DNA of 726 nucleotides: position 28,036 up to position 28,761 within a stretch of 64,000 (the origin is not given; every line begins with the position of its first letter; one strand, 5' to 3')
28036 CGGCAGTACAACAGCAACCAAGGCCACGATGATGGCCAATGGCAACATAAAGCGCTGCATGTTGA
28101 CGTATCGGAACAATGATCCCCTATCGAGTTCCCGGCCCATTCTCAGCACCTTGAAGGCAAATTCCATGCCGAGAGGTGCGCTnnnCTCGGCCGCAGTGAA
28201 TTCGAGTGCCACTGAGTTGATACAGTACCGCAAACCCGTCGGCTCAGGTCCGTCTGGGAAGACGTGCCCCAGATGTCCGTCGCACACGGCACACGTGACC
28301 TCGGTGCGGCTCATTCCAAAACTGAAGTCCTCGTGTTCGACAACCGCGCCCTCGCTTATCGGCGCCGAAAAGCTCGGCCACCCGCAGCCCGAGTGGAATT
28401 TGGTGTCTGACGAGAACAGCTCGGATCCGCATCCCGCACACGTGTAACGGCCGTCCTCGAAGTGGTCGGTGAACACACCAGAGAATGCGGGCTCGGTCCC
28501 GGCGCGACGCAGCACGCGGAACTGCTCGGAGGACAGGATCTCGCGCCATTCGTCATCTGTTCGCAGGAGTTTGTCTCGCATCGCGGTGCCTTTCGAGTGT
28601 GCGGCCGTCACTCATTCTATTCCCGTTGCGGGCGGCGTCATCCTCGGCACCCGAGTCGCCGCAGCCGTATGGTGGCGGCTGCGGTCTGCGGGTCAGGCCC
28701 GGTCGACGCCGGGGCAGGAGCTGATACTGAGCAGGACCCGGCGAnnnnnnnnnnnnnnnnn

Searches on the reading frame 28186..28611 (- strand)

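Call 15: search_protein_families(library=pfam, proteins=[window:28186-28611:-], max_evalue=0.001)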
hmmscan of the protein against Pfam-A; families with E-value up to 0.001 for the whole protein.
window:28186-28611:- (142 aa): 1 family
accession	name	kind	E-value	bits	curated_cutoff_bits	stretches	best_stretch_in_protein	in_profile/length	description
PF01641.26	SelR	-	7.6e-51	171.4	24.9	1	26-139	1-115/116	SelR domain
